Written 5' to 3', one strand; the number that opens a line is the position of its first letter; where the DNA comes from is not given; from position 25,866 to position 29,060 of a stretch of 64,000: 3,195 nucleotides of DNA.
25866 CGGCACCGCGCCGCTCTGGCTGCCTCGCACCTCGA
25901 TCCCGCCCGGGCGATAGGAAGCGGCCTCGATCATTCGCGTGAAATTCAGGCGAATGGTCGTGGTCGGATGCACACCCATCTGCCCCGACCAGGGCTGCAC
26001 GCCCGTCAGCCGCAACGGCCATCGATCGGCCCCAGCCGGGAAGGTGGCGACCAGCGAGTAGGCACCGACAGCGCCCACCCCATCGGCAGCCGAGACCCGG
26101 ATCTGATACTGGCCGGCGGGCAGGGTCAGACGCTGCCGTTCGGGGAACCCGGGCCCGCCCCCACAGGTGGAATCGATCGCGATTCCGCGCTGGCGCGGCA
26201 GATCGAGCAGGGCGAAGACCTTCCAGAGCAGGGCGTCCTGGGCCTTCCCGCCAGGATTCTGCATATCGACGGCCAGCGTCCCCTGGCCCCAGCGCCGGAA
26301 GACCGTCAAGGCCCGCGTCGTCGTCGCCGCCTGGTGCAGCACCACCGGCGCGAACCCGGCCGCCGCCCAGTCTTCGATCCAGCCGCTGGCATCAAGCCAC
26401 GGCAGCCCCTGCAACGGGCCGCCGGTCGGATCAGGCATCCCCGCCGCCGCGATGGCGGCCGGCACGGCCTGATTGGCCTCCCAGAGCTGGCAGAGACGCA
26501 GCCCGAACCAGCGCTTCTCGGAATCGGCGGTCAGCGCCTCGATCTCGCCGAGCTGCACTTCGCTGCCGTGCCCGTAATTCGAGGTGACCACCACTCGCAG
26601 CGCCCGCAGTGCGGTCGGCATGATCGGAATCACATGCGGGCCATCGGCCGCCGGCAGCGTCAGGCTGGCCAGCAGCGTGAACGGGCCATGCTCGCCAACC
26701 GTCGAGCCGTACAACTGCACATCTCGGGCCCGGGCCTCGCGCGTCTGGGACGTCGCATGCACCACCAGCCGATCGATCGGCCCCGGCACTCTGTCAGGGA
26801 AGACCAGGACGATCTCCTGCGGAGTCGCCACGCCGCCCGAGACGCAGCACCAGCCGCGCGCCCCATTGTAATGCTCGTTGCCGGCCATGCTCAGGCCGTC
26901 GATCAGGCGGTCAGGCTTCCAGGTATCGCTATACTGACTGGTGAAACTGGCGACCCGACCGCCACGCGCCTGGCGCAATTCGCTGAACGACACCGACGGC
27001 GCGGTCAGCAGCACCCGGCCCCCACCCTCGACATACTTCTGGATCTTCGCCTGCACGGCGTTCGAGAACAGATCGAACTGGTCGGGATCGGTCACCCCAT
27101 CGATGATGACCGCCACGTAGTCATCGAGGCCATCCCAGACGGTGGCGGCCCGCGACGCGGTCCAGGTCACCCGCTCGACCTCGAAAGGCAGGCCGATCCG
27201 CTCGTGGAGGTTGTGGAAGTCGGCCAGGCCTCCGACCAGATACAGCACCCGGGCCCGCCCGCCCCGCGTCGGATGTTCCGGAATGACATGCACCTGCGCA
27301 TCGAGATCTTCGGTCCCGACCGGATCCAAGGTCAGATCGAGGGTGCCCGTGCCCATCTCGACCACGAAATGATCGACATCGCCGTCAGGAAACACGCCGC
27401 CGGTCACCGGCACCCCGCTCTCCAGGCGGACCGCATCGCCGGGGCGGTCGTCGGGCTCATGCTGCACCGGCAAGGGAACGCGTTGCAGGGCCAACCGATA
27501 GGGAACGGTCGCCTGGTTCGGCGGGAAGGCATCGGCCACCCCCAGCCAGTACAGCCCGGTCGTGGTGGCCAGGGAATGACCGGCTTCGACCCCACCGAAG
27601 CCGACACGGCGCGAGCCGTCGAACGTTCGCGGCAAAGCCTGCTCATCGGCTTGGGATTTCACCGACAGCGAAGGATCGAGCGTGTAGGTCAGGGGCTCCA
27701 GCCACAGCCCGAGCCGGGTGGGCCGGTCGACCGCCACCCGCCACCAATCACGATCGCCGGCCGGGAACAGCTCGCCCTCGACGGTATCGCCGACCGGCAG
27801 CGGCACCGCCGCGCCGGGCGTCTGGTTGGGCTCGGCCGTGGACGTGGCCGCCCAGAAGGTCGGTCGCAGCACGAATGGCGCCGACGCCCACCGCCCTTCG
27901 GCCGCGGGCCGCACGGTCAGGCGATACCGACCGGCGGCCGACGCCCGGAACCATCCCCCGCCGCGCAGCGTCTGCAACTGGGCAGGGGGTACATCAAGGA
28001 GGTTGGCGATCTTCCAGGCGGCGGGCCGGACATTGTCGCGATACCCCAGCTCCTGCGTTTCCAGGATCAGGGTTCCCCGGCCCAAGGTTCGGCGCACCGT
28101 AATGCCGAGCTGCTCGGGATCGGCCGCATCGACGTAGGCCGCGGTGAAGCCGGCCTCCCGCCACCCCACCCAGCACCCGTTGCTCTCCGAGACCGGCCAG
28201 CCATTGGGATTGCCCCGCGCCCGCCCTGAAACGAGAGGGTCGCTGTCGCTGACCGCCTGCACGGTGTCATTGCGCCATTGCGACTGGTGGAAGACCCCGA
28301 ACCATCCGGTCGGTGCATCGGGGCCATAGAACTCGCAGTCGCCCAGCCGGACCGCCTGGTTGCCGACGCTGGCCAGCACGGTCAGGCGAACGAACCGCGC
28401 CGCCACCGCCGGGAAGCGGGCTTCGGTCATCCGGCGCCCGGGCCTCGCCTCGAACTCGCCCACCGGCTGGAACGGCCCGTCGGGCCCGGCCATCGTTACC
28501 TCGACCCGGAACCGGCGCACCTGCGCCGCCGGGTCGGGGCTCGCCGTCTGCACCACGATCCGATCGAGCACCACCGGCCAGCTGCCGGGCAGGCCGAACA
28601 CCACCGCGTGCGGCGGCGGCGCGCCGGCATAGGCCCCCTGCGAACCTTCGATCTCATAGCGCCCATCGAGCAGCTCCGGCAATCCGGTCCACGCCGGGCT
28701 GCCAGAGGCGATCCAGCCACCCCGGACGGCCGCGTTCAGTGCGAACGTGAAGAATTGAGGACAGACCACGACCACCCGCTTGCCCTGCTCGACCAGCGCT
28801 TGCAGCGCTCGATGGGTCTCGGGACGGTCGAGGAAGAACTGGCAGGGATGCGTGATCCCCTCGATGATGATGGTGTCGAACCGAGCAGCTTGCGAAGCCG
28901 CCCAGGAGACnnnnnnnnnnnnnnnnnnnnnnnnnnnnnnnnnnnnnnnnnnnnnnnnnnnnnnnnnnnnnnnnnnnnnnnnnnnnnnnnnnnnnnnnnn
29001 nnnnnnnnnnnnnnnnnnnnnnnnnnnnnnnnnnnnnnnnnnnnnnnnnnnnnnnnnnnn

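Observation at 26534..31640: N-terminal array of seven PPC-like domains with a conserved non-canonical tail motif, plus a duplicated [GATase1/ThuA-like - discoidin - 90-aa] module in the 5201-aa protein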

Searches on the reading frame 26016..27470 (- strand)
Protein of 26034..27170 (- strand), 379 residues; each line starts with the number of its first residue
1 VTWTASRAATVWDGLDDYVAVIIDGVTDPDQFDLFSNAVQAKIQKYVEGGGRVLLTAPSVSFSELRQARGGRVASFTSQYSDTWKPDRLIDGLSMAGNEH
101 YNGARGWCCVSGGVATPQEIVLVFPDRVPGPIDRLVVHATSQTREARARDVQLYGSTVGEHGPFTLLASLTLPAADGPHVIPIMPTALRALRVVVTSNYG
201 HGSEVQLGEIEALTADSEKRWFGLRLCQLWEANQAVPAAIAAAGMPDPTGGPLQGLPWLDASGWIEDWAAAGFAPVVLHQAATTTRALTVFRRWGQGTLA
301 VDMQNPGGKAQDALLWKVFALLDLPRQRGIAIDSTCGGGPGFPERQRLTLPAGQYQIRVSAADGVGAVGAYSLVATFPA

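Call 9: search_protein_families(library=pfam, proteins=[window:26034-27170:-], max_evalue=10)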
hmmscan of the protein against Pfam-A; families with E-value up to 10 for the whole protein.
window:26034-27170:- (379 aa): 2 families
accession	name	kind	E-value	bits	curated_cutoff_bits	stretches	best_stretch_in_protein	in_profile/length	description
PF00754.31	F5_F8_type_C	-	0.11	13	28.2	1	75-201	3-118/127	F5/8 type C domain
PF19735.4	DUF6225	-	0.23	12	26.5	1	2-42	11-51/87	Family of unknown function (DUF6225)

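Call 18: search_solved_structures(query=A1, max_evalue=10, show_alignments=2)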
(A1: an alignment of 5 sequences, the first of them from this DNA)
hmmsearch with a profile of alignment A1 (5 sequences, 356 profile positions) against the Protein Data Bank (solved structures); distinct sequences matched with E-value up to 10: 21.
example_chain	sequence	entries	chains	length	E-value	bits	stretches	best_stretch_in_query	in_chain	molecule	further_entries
7jnb_A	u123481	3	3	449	4.3e-09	38.9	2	111-218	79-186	F5/8 type C domain protein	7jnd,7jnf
7jfs_A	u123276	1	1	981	3.7e-08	35.9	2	111-218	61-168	F5/8 type C domain protein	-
2j7m_A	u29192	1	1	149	0.0048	19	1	132-229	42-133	HYALURONIDASE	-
2j1a_A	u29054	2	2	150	0.0049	19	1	132-229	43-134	HYALURONIDASE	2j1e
2bzd_A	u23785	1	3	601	0.0097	18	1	110-240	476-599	BACTERIAL SIALIDASE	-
2ber_A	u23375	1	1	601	0.01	18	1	110-240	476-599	BACTERIAL SIALIDASE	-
1wcq_A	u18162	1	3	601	0.01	18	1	110-240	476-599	SIALIDASE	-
1w8n_A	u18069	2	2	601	0.01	18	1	110-240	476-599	BACTERIAL SIALIDASE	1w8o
1eut_A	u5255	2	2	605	0.01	18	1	110-240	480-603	SIALIDASE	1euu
3f2z_A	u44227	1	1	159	0.05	15.7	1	105-240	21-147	uncharacterized protein BF3579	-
2kd7_A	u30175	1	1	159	0.053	15.6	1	110-240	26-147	Putative chitobiase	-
3ggl_A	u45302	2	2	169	0.06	15.4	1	110-239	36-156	Putative chitobiase | Chitobiase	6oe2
2v5d_A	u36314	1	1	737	0.093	14.8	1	133-229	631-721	O-GLCNACASE NAGJ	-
1u9c_A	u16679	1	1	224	0.11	14.6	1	3-88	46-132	APC35852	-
2v8o_A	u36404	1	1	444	0.19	13.8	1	73-111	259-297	FLAVIVIRIN PROTEASE NS3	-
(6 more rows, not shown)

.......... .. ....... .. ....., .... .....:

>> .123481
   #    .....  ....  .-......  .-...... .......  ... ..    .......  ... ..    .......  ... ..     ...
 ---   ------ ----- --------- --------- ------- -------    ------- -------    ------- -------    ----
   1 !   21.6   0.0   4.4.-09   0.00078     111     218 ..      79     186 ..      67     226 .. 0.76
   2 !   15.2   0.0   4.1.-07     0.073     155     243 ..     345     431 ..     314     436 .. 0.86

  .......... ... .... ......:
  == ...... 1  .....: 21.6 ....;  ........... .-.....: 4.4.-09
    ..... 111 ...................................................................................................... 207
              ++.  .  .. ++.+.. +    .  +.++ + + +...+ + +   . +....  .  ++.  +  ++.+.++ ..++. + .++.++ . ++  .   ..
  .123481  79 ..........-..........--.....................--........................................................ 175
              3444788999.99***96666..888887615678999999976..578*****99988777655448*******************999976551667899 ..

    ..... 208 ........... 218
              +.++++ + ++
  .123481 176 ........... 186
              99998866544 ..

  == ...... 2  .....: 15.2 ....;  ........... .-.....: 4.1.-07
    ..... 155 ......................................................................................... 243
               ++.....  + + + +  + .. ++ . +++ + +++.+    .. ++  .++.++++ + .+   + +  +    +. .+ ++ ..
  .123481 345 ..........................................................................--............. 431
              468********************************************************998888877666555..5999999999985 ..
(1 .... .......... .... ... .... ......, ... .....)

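Call 25: search_protein_representatives(alignment_id=A1)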
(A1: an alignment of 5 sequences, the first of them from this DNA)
Query: 5 sequences, 356 profile positions. Proteins with E-value up to 0.001 (for the whole library): 1190; up to 1e-10: 447; up to 1e-30: 76. The best 150 are listed.
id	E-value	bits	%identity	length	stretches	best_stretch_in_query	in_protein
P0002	0.0e+00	1051.6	-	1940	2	2-355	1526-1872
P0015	9.6e-200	679.3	-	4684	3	2-353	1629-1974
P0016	2.9e-159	546.1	-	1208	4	2-351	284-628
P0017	2.6e-156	536.4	-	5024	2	3-354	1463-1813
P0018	1.3e-147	507.8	-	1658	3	3-355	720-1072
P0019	1.2e-144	498.0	-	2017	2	3-353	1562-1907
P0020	1.4e-131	455.0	-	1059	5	3-338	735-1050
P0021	6.3e-98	344.4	-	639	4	89-243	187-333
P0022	6.6e-83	295.0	-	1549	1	17-355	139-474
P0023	4.7e-72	259.3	-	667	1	2-293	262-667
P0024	9.8e-71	254.9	-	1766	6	96-241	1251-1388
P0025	1.8e-68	247.5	-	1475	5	95-238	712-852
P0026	6.3e-68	245.7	-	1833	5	92-239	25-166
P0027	2.5e-66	240.4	-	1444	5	97-242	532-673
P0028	7.6e-54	199.4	-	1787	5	95-225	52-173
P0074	1.9e-33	132.3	-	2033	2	248-351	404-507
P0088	6.6e-31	123.9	-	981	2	270-353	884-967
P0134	1.1e-26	110.0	-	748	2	247-353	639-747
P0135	1.4e-26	109.7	-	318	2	247-349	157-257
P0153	1.3e-24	103.2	-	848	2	247-351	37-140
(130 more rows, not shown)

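Call 26: search_protein_families(library=pfam, proteins=[P0135, P0134, P0153, P0088, P0074, P0022, P0023], max_evalue=0.01)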
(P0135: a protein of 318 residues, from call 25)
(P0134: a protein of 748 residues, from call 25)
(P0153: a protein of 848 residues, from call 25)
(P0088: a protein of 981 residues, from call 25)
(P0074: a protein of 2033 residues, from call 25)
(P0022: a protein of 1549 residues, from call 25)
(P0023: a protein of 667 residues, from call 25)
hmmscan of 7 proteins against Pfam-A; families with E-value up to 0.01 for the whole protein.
P0135 (318 aa): 0 families

P0134 (748 aa): 2 families
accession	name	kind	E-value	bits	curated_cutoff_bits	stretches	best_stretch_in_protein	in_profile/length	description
PF04151.21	PPC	-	0.00027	22.2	25.9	0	286-339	11-61/70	Bacterial pre-peptidase C-terminal domain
PF14244.12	Retrotran_gag_3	-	0.0059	16.8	24.1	0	34-59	1-26/48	gag-polypeptide of LTR copia-type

P0153 (848 aa): 3 families
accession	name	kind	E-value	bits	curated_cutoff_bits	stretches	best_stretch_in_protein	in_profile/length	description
PF00754.31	F5_F8_type_C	-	2.9e-06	27.9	28.2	1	727-846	3-114/127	F5/8 type C domain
PF22633.2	F5_F8_type_C_2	-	0.0015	19.6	27.8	1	744-841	3-90/91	NedA-like, galactose-binding domain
PF24135.1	DUF7402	-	0.0037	17.8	27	0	718-801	1-82/133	Domain of unknown function (DUF7402)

P0088 (981 aa): 1 family
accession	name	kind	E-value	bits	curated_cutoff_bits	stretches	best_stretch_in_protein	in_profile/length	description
PF04151.21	PPC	-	8.4e-08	33.4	25.9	0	591-659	1-69/70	Bacterial pre-peptidase C-terminal domain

P0074 (2033 aa): 3 families
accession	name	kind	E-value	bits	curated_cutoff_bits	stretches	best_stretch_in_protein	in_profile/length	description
PF11896.14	GlgE_dom_N_S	-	0.0032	18.3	25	0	1372-1418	38-86/179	Alpha-1,4-glucan:maltose-1-phosphate maltosyltransferase, domain N/S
PF07691.17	PA14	-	0.0051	17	24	0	1152-1218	9-78/147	PA14 domain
PF16760.10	CBM53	-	0.0079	16.9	27.6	1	910-945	10-50/57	Starch/carbohydrate-binding module (family 53)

P0022 (1549 aa): 6 families
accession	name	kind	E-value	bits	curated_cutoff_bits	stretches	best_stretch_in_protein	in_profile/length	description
PF00754.31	F5_F8_type_C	-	3.9e-14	53.3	28.2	1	228-345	5-118/127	F5/8 type C domain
PF13205.12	Big_5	-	8.6e-13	49.4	23.6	1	653-751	2-99/105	Bacterial Ig-like domain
PF22633.2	F5_F8_type_C_2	-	4.9e-09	37.1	27.8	1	249-337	7-91/91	NedA-like, galactose-binding domain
PF00041.27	fn3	-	2.3e-07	31.4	25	0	872-955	7-80/84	Fibronectin type III domain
PF19077.6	Big_13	-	1.9e-06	28.7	27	0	923-954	65-95/102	Bacterial Ig-like domain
PF07738.19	Sad1_UNC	-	0.00057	20.4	22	1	291-358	57-130/132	Sad1 / UNC-like C-terminal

P0023 (667 aa): 1 family
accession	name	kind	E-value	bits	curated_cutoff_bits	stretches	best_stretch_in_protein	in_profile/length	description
PF00754.31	F5_F8_type_C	-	0.0003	21.3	28.2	1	508-604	23-120/127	F5/8 type C domain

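Call 29: predict_structure(alignment_id=A2)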
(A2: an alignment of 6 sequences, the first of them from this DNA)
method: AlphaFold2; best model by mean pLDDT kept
length: 485 residues; sequences in the alignment: 6
mean_pLDDT: 67.4   pTM: 0.63
mean pLDDT of the five models: 67.4, 61.1, 60.5, 59.8, 58.5
residues with pLDDT >= 90: 44; 70-90: 212; 50-70: 122; < 50: 107
segments of 3 or more residues with pLDDT < 50: 1-7, 68-70, 160-170, 179-215, 227-229, 330-335, 346-361, 426-443, 481-485
pLDDT, mean of each block of 10 residues (from residue 1): 42 75 72 77 77 65 57 80 75 74 86 89 79 83 92 78 40 63 35 30 34 55 64 72 73 89 90 75 83 84 65 64 68 50 51 41 73 79 70 89 74 71 57 39 58 75 62 77 34
secondary structure, 60 per line:
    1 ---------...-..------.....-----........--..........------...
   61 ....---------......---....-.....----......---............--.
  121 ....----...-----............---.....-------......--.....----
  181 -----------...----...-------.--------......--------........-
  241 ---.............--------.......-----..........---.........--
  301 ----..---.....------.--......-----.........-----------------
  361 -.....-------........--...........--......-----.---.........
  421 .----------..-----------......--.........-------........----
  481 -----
elements in order: E22-26 E32-39 E42-51 E58-64 E74-79 H88-92 E97-102 H106-117 E120-124 H137-148 E152-156 H164-169 E172-176 E218-223 E232-239 E247-256 E265-271 E277-286 E290-298 E310-314 E324-329 H335-343 E362-366 E374-381 E384-394 E397-402 H412-421 E445-450 E453-461 E469-476

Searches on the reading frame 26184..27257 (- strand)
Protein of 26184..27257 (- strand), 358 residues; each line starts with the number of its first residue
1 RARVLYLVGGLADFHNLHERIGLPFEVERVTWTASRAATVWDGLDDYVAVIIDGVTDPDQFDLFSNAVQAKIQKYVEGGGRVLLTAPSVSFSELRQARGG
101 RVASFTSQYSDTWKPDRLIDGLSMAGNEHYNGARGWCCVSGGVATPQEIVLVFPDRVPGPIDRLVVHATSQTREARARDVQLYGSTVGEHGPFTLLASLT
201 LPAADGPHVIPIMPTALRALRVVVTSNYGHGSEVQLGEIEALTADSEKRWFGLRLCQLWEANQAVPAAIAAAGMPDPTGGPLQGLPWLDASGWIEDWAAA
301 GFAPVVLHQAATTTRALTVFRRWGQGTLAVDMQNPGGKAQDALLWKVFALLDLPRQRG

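Call 89: search_protein_families(library=pfam, proteins=[P0135, P0088, P0134], max_evalue=1)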
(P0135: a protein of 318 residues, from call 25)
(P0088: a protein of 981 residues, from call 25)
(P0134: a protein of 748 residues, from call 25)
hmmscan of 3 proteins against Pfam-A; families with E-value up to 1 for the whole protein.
P0135 (318 aa): 0 families

P0088 (981 aa): 1 family
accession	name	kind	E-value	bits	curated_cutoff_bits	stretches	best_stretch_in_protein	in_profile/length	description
PF04151.21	PPC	-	8.4e-08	33.4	25.9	2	591-659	1-69/70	Bacterial pre-peptidase C-terminal domain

P0134 (748 aa): 2 families
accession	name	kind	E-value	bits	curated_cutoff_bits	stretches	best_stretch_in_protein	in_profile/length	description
PF04151.21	PPC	-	0.00027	22.2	25.9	0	286-339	11-61/70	Bacterial pre-peptidase C-terminal domain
PF14244.12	Retrotran_gag_3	-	0.0059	16.8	24.1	1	34-59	1-26/48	gag-polypeptide of LTR copia-type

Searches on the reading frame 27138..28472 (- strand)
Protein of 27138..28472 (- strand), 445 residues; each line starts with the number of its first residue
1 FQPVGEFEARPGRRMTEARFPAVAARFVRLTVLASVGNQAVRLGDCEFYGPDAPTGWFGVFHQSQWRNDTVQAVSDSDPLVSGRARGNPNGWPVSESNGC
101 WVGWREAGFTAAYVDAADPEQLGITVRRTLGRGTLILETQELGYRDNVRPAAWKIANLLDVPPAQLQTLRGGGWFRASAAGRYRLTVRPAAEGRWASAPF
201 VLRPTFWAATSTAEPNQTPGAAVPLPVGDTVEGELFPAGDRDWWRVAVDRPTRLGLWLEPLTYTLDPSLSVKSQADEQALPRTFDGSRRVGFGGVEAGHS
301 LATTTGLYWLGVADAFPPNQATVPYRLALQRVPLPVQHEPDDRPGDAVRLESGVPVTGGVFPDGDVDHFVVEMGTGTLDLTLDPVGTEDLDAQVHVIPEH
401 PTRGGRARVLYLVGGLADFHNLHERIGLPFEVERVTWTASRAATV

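Call 47: find_related_loci(query=A4, collection=genome_contigs, flank=3000)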
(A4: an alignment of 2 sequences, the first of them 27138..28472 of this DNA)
Query A4 (445 aa) in genome_contigs; peptide patterns used: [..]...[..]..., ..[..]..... (x = any residue, [..] = any of these).
91 stretches matched a pattern; 1 encode a relative of the query (tblastn E <= 1e-3); 1 distinct loci.
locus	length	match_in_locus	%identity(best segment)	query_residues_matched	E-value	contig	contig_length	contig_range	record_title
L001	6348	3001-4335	81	1-445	0e+0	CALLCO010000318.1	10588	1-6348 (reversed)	MAG: Candidatus Ozemobacteraceae bacterium isolate N1_Bin_METABAT__69_1 genome assembly, contig: c_000003091085, whole g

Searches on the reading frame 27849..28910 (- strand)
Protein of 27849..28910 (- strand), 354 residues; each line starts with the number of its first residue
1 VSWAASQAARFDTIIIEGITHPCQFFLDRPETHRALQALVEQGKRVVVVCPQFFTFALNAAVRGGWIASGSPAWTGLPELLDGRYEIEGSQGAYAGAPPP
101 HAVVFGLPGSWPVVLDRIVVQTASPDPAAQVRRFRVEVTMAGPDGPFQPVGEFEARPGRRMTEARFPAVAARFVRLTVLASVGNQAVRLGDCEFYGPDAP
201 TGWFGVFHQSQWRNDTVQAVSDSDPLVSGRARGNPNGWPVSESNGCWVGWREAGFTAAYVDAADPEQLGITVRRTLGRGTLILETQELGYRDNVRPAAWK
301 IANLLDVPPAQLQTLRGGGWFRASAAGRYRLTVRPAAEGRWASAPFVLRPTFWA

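Call 9: search_protein_families(library=pfam, proteins=[window:27849-28910:-], max_evalue=10)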
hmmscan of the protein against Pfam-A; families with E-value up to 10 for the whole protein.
window:27849-28910:- (354 aa): 2 families
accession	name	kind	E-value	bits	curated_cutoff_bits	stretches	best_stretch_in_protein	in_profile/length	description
PF00754.31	F5_F8_type_C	-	0.021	15.4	28.2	1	114-184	46-118/127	F5/8 type C domain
PF22633.2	F5_F8_type_C_2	-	0.22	12.6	27.8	1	115-176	32-91/91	NedA-like, galactose-binding domain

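Call 10: find_homologous_proteins(query=window:27849-28910:-, max_evalue=0.001)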
Query window:27849-28910:- (354 aa): 1 proteins with E <= 0.001 among 8000 candidates.
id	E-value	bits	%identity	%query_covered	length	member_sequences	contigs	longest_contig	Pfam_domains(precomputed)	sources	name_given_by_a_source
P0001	1.7e-65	239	54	58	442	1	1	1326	-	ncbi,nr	ncbi:MAG TPA: hypothetical protein PKO06_23040, partial [Candidatus Ozemobacteraceae bacterium]|nr:h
